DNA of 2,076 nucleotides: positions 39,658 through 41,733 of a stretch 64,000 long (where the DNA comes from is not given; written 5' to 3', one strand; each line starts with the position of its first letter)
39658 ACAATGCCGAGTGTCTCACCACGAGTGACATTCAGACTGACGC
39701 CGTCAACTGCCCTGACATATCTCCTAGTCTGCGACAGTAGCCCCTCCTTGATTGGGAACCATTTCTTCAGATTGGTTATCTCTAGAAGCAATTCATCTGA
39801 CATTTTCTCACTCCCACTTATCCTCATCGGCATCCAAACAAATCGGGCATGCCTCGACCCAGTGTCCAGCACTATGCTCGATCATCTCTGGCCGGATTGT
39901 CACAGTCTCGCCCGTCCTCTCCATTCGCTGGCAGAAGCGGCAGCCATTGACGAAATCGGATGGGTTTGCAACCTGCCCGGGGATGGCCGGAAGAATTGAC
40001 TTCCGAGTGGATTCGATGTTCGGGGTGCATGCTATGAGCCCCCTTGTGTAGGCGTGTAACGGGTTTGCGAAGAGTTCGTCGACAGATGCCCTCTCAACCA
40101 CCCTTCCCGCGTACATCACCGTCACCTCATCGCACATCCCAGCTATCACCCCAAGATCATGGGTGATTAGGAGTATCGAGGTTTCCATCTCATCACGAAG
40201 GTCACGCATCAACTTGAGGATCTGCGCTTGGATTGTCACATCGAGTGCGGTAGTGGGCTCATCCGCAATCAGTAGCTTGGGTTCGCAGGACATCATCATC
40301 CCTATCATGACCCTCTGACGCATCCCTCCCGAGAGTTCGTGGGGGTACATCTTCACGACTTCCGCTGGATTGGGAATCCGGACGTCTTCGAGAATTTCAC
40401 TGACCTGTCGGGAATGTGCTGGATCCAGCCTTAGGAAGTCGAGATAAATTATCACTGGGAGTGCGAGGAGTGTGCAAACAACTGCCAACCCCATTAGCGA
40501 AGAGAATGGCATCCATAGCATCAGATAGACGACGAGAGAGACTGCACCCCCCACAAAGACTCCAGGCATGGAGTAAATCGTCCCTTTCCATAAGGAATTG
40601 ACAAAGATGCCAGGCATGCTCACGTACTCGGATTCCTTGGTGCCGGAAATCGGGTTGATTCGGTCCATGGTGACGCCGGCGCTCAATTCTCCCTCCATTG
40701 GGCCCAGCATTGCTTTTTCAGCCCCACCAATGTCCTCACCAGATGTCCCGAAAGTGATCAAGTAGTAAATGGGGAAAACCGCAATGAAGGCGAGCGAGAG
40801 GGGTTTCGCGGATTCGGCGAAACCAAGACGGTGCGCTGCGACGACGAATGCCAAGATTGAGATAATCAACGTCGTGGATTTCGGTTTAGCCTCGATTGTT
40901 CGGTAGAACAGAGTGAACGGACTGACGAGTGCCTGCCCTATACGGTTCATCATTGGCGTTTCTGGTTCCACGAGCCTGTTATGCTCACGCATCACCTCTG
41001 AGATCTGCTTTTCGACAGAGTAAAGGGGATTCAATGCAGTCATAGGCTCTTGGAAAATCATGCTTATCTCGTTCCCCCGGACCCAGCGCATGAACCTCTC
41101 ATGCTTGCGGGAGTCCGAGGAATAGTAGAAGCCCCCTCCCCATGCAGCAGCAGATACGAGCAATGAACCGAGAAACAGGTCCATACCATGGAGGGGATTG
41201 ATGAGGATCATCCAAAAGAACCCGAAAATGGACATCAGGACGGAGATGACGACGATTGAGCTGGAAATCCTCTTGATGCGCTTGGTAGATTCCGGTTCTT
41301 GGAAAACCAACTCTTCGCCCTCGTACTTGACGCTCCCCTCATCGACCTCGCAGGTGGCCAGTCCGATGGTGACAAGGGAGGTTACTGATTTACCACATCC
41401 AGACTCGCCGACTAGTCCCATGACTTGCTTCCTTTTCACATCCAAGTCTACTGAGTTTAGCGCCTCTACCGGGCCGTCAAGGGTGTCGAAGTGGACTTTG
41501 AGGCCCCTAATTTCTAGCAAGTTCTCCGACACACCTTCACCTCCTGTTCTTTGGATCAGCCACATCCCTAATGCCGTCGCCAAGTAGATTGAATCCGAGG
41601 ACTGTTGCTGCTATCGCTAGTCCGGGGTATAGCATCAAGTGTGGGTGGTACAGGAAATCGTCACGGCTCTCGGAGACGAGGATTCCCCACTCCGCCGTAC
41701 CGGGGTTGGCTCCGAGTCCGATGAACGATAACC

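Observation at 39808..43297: ABC-transporter ATPase with transmembrane-like insertions inside its nucleotide-binding domain, next to a permease with four extra helices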

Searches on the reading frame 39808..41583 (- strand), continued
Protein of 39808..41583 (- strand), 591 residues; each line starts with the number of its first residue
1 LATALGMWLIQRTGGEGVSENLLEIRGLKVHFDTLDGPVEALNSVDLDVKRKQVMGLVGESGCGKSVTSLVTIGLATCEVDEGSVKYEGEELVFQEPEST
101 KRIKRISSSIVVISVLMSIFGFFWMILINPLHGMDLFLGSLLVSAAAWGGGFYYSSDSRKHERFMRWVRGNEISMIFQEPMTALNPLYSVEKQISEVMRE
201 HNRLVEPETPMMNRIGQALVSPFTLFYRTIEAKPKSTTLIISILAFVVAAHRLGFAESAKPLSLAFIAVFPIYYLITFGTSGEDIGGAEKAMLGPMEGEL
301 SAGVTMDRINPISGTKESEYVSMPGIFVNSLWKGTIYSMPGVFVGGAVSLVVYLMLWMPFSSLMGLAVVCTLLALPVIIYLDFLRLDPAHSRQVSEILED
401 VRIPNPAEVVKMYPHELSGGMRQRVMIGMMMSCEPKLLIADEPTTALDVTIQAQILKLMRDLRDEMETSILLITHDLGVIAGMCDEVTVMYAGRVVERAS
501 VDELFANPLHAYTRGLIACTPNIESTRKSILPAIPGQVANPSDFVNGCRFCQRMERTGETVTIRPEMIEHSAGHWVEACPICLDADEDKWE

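Call 9: find_related_loci(query=window:39808-41583:-, collection=genome_contigs, flank=6000)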
Query window:39808-41583:- (591 aa) in genome_contigs; peptide patterns used: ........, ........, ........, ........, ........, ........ (x = any residue, [..] = any of these).
154 stretches matched a pattern; 96 encode a relative of the query (tblastn E <= 1e-3); the best 80 are kept; 80 distinct loci.
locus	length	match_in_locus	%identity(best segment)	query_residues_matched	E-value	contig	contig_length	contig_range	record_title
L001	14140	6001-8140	69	8-591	0e+0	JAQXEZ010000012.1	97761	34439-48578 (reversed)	MAG: Candidatus Thalassarchaeaceae archaeon isolate cluster2-bin.139 k141_1130280, whole genome shotgun sequence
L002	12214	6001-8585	62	19-590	0e+0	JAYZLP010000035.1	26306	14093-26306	MAG: Thermoplasmatota archaeon isolate XB_MAG309 DB_MAG309_0035, whole genome shotgun sequence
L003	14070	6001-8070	59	1-590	0e+0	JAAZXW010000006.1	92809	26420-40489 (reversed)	MAG: Methanobacteriota archaeon isolate bin18o c_000001220320, whole genome shotgun sequence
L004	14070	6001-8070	59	1-590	0e+0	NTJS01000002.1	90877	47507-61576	MAG: Marine Group II euryarchaeote MED-G35 EUII-MED-G35-C2, whole genome shotgun sequence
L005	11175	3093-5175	58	8-591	0e+0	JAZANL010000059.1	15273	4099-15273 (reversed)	MAG: Thermoplasmatota archaeon isolate XB_MAG961 DB_MAG961_0059, whole genome shotgun sequence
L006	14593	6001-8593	57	1-579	0e+0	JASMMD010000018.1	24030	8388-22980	MAG: Candidatus Thalassarchaeum sp. isolate Arabian9_MAG_56 NODE_18_length_24030_cov_44.994656, whole genome shotgun seq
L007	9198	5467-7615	57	5-579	0e+0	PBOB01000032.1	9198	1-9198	MAG: Acidiferrobacteraceae bacterium isolate RS826 TaraRedSea_contig_102433, whole genome shotgun sequence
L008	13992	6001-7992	53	10-591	0e+0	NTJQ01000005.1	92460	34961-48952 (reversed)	MAG: Marine Group II euryarchaeote MED-G37 EUII-MED-G37-C5, whole genome shotgun sequence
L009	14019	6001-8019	52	1-591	0e+0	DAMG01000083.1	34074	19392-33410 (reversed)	MAG TPA_asm: Euryarchaeota archaeon UBA126 UBA126_contig_1624, whole genome shotgun sequence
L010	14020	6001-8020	52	1-591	0e+0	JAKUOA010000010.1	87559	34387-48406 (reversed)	MAG: Candidatus Thalassarchaeum sp. isolate ALOHA_A2.0_21 A2.0-MGIIb-O1-2_10, whole genome shotgun sequence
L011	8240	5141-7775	50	11-590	0e+0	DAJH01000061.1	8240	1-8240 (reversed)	MAG TPA_asm: Euryarchaeota archaeon UBA173 UBA173_contig_145879, whole genome shotgun sequence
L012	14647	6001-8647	50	11-590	7e-178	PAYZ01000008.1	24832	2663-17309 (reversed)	MAG: Methanobacteriota archaeon isolate SP88 81494, whole genome shotgun sequence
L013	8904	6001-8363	48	3-580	6e-149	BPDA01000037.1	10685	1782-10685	MAG: Euryarchaeota archaeon CM1_200m.P32 DNA, sequence37, whole genome shotgun sequence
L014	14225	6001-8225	58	1-590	0e+0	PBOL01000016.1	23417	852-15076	MAG: Methanobacteriota archaeon isolate RS392 6948, whole genome shotgun sequence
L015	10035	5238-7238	67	18-588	5e-78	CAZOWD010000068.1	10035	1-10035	MAG TPA_asm: uncultured Verrucomicrobiales bacterium isolate SRP144503_co3_67 genome assembly, contig: NODE_2145_length_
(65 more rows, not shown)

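Call 28: predict_structure(alignment_id=A3)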
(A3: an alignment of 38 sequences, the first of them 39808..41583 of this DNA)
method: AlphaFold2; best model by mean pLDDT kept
length: 591 residues; sequences in the alignment: 38
mean_pLDDT: 46.6   pTM: 0.29
mean pLDDT of the five models: 46.6, 42.5, 41.4, 41.1, 41.1
residues with pLDDT >= 90: 0; 70-90: 73; 50-70: 162; < 50: 356
segments of 3 or more residues with pLDDT < 50: 1-97, 160-209, 279-312, 314-339, 384-452, 490-494, 515-557, 559-567, 571-578, 581-591
pLDDT, mean of each block of 10 residues (from residue 1): 23 25 30 28 26 30 27 26 30 44 65 70 70 77 74 57 42 30 30 36 40 58 65 68 78 79 69 56 36 31 35 39 33 43 66 76 69 62 45 33 31 35 38 41 39 53 58 53 58 52 60 45 31 29 31 40 46 46 41 26
secondary structure, 60 per line:
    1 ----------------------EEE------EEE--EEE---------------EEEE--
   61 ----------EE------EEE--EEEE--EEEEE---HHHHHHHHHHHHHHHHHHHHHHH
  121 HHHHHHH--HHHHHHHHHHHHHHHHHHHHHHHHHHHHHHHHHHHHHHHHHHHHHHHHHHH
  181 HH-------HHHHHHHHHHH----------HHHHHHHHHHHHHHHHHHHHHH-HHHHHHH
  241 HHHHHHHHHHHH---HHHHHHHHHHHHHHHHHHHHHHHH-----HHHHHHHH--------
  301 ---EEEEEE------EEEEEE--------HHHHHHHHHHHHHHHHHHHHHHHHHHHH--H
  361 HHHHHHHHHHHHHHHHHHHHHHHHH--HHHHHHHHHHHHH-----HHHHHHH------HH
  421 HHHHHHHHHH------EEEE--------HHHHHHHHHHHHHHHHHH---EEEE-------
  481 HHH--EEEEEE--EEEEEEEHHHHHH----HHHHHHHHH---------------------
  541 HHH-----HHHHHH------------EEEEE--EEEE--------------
elements in order: E23-25 E32-34 E37-39 E55-58 E79-81 E84-87 E90-94 H98-127 H130-182 H190-200 H211-232 H234-252 H256-279 H285-292 E304-309 E316-321 H330-357 H360-385 H388-400 H406-412 H419-430 E437-440 H449-466 E470-473 E486-491 E494-500 H501-506 H511-519 H549-554 E567-571 E574-577
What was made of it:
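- Tried and rejected: First AF2 run with 38 close homologues gave pLDDT 46.6 and was unusable (call 28).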

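Call 58: search_protein_families(library=ncbifam, proteins=[window:39808-41583:-], max_evalue=0.01)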
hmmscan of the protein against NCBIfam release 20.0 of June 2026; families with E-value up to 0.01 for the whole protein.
window:39808-41583:- (591 aa): 183 families (the best 25 are shown)
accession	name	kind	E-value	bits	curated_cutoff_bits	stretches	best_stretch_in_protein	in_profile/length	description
NF007010.1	PRK09473.1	subfamily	1.8e-85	286.5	575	3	396-574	130-307/318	oligopeptide ABC transporter ATP-binding protein OppD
NF043079.1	MMSYN1_0167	equivalog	7.4e-74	249.5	740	3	394-555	348-508/561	oligopeptide ABC transporter ATP-binding protein OppD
NF008246.0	PRK11022.1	equivalog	6.4e-71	239.1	541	3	394-563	131-299/326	dipeptide ABC transporter ATP-binding protein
NF007613.0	PRK10261.1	equivalog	1.4e-69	235.1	1077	3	393-532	145-284/623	glutathione ABC transporter ATP-binding protein GsiA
NF011713.0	PRK15134.1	equivalog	2.9e-68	230.8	834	3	387-524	128-264/529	microcin C ABC transporter ATP-binding protein YejF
TIGR02770.1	nickel_nikD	equivalog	1.8e-66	223.8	318.7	3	392-518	101-227/230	nickel import ATP-binding protein NikD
NF008453.0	PRK11308.1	subfamily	3.4e-62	210.6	408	2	354-570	103-316/334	dipeptide ABC transporter ATP-binding protein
NF047576.1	opine_ATP_CntF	equivalog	1.1e-59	201.8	385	3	391-527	124-260/264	staphylopine uptake ABC transporter ATP-binding protein CntF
NF047578.1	opine_ATP_CntD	equivalog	1.1e-58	198.6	380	3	391-530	124-263/266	staphylopine uptake ABC transporter ATP-binding protein CntD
NF011659.0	PRK15079.1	equivalog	4.9e-55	186.6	540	3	357-577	108-327/334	murein tripeptide/oligopeptide ABC transporter ATP binding protein OppF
NF043078.1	MMSYN1_0168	equivalog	1.3e-53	182.6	800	2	408-522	485-599/649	oligopeptide ABC transporter ATP-binding protein OppF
NF043071.1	DppF_dipep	equivalog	1.4e-52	179.1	660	2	358-576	108-322/331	dipeptide ABC transporter ATP-binding subunit DppF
NF011674.0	PRK15093.1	equivalog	1.5e-51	175.4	627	2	391-584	133-326/330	putrescine export ABC transporter ATP-binding protein SapD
TIGR02769.1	nickel_nikE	equivalog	2.2e-43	148.6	332.55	3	389-507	125-241/265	nickel import ATP-binding protein NikE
NF007739.0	PRK10419.1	subfamily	3.5e-37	128.4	354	2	390-504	127-239/268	nickel ABC transporter ATP-binding protein NikE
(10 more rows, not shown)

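Call 63: predict_structure(alignment_id=A5)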
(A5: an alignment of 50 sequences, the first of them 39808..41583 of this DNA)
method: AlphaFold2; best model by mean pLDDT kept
length: 591 residues; sequences in the alignment: 50
mean_pLDDT: 84.7   pTM: 0.72
mean pLDDT of the five models: 84.7, 84.4, 83.2, 81.4, 81.1
residues with pLDDT >= 90: 331; 70-90: 180; 50-70: 22; < 50: 58
segments of 3 or more residues with pLDDT < 50: 1-17, 283-285, 290-311, 319-329
pLDDT, mean of each block of 10 residues (from residue 1): 41 52 95 91 94 94 93 91 93 89 94 96 96 97 96 92 91 85 85 93 91 88 89 89 93 94 84 74 49 41 42 48 46 71 84 92 91 87 86 96 94 93 92 93 81 89 91 90 93 95 95 93 83 86 83 87 91 94 86 62
secondary structure, 60 per line:
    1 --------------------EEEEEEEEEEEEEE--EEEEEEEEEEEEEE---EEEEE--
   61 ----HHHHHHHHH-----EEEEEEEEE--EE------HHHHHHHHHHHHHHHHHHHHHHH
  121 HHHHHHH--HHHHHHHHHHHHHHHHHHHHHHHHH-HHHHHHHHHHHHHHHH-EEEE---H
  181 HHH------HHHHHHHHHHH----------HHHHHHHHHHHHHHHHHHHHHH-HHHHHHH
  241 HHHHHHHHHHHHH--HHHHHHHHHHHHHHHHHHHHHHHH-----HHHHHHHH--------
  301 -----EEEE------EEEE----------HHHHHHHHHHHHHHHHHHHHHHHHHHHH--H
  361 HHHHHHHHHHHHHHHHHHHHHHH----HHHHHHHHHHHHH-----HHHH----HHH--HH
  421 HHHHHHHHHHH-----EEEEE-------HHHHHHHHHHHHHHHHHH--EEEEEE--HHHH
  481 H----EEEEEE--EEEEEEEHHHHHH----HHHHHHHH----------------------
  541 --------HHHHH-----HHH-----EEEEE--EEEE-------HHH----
elements in order: E21-34 E37-50 E54-58 H65-73 E79-87 H98-127 H130-154 H156-171 E173-176 H180-183 H190-200 H211-232 H234-253 H256-279 H285-292 E306-309 E316-319 H330-357 H360-383 H388-400 H406-409 H419-431 E437-441 H449-466 E469-474 H477-481 E486-491 E494-500 H501-506 H511-518 H549-553 E567-571 E574-577
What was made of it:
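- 39808..41583 (-): oppD ORF (591 aa as listed). The probable start is GTG 41532, with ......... upstream, or ATG 41565. It is an OppD-type ABC ATPase split into three NBD blocks by two insertions. AF2 model pLDDT 84.7, pTM 0.72 (call 63).
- On Intein: The predicted structure is all-helical (call 63).
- Structure: the AF2 model has pLDDT 84.7 and pTM 0.72, with 25-30-residue helices at pLDDT 84-97 (call 63). The predicted fold is helical, not a Hint fold (call 63).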

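Call 66: fold_search(model_id=the predicted structure, library=pdb)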
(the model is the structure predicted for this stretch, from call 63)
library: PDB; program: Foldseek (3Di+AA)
matches with E <= 10: 1301; with E <= 0.001: 1058
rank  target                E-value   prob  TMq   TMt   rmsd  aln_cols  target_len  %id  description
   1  8z21_C                2.7e-24  1.00  0.50  0.89   4.3       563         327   24  Cryo-EM structure of Escherichia coli OppBCDF in the resting state (released 2025-04-16)
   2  8z1v_C                1.3e-23  1.00  0.49  0.88   7.0       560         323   23  Cryo-EM structure of Escherichia coli DppBCDF in the resting state (released 2025-01-29)
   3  8j5r_D                2.3e-23  1.00  0.48  0.47  10.0       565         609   22  Cryo-EM structure of Mycobacterium tuberculosis OppABCD in the resting state (released 2024-04-03)
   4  8z1x_C                3.4e-23  1.00  0.50  0.89   4.5       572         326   23  Cryo-EM structure of Escherichia coli DppBCDF complex bound to AMPPNP (released 2025-01-29)
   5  8z1w_C                3.9e-23  1.00  0.49  0.88   7.2       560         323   22  Cryo-EM structure of Escherichia coli DppBCDF complex bound to ATPgammaS (released 2025-01-29)
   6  8j5q_D                1.0e-22  1.00  0.48  0.46  10.4       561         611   22  Cryo-EM structure of Mycobacterium tuberculosis OppABCD in the pre-translocation state (released 2024-04-03)
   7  8z1y_C                1.3e-22  1.00  0.48  0.86   6.7       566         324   23  Cryo-EM structure of Escherichia coli DppABCDF in the pre-catalytic state (released 2025-01-29)
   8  8j5s_D                1.5e-21  1.00  0.49  0.48   5.3       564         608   23  Cryo-EM structure of Mycobacterium tuberculosis OppABCD in the pre-catalytic intermediate state (released 2024-04-03)
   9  8z21_D                2.3e-21  1.00  0.46  0.80   9.7       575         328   21  Cryo-EM structure of Escherichia coli OppBCDF in the resting state (released 2025-04-16)
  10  8z1x_D                2.4e-20  1.00  0.47  0.84   8.6       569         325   19  Cryo-EM structure of Escherichia coli DppBCDF complex bound to AMPPNP (released 2025-01-29)
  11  8z1w_D                2.4e-20  1.00  0.47  0.83   7.8       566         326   18  Cryo-EM structure of Escherichia coli DppBCDF complex bound to ATPgammaS (released 2025-01-29)
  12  8z1v_D                1.9e-19  1.00  0.46  0.82  10.1       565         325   19  Cryo-EM structure of Escherichia coli DppBCDF in the resting state (released 2025-01-29)
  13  4fwi                  2.0e-19  1.00  0.47  0.89   7.5       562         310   18  Crystal structure of the nucleotide-binding domain of a dipeptide ABC transporter (released 2013-01-30)
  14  8z1y_D                2.0e-19  1.00  0.47  0.83   9.7       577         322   18  Cryo-EM structure of Escherichia coli DppABCDF in the pre-catalytic state (released 2025-01-29)
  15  8wda_D                9.2e-17  1.00  0.39  0.44   8.8       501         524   21  Cryo-EM structure of the substrate-bound DppABCD complex (released 2024-09-18)
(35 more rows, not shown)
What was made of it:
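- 39808..41583 (-): Foldseek TM-score 0.89 (normalised to target) to E. coli OppD 8z21_C (call 66).
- On ABC transporter NBD, OppD/DppD subfamily: Foldseek 8z21_C E = 2.7e-24, TM-score 0.89 normalised to target and 0.50 normalised to query (call 66).
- Its NBD matches E. coli OppD 8z21_C at TM-score 0.89 normalised to the target (call 66).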

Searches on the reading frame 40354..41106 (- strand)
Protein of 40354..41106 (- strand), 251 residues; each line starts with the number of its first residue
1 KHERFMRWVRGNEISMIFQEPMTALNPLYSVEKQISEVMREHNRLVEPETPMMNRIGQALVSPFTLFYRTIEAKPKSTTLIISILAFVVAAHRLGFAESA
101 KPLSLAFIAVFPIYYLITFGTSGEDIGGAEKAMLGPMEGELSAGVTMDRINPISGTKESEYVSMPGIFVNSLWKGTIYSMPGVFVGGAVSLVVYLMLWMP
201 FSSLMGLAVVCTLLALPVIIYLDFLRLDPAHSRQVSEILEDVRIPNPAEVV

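Call 36: search_solved_structures(query=window:40354-41106:-, show_alignments=5, max_evalue=0.01)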
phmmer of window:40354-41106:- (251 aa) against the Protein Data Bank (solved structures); distinct sequences matched with E-value up to 0.01: 7.
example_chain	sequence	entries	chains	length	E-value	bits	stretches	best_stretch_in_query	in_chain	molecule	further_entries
8wd9_D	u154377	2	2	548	1.2e-06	31.5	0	5-42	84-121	Probable dipeptide-transport ATP-binding protein ABC transporter DppD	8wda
8wdb_D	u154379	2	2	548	1.2e-06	31.5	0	5-42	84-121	Probable dipeptide-transport ATP-binding protein ABC transporter DppD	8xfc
8z1v_C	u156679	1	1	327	6.9e-05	25.7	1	6-43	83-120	Dipeptide transport ATP-binding protein DppD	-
8z21_C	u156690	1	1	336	7.2e-05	25.7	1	6-49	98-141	Oligopeptide transport ATP-binding protein OppD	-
8z1w_C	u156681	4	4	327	7.8e-05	25.6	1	6-43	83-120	Dipeptide transport ATP-binding protein DppD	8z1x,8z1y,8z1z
8j5q_D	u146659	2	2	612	0.00016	24.6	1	6-46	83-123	Uncharacterized ABC transporter ATP-binding protein Rv1281c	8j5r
8j5s_D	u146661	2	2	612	0.00017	24.4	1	6-46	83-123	Uncharacterized ABC transporter ATP-binding protein Rv1281c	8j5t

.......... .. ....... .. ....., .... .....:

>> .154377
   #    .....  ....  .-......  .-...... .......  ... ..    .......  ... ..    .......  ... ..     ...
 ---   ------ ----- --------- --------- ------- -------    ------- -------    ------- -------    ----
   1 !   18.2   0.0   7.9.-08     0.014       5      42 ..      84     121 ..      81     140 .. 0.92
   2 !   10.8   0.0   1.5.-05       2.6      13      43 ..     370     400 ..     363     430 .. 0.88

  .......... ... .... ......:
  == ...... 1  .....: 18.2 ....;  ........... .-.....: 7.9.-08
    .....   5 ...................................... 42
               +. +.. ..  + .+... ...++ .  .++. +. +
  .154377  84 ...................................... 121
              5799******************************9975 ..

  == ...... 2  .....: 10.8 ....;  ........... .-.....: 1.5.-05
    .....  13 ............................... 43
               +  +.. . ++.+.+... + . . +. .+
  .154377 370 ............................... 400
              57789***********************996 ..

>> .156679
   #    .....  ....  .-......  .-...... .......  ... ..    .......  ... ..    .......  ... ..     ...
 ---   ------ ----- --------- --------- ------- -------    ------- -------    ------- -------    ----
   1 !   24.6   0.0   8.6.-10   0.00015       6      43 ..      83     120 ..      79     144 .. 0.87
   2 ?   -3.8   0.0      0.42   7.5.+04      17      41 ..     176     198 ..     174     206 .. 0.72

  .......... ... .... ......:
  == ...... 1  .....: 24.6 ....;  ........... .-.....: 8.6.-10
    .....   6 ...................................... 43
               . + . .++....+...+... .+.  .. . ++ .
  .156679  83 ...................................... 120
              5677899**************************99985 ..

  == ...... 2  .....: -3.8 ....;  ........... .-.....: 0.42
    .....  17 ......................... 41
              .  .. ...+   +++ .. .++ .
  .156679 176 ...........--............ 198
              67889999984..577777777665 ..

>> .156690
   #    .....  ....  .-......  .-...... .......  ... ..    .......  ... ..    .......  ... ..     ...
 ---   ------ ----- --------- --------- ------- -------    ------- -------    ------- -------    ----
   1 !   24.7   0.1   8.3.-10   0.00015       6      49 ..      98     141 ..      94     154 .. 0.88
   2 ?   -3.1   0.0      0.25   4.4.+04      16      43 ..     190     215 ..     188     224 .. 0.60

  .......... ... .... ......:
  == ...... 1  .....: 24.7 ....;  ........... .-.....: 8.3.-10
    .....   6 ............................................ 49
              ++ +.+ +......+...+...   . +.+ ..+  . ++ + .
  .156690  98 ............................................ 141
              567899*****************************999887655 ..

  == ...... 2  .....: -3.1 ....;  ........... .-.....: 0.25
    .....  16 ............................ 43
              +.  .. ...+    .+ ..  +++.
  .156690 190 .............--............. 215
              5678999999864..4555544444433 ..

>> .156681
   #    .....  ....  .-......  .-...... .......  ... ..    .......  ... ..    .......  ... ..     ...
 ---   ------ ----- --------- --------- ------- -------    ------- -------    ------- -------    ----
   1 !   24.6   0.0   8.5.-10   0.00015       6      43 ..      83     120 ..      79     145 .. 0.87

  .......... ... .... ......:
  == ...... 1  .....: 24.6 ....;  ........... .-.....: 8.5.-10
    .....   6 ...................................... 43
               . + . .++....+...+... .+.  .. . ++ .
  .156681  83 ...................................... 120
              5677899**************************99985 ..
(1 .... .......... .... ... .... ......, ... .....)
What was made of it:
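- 40990..41061 (-): Q-loop block, MIFQEP (Q178) to QISEVM. E196 equals E. coli DppD E114, which contacts the DppB coupling helix. Alignment to 8z1v_C residues 83-120 (call 36).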
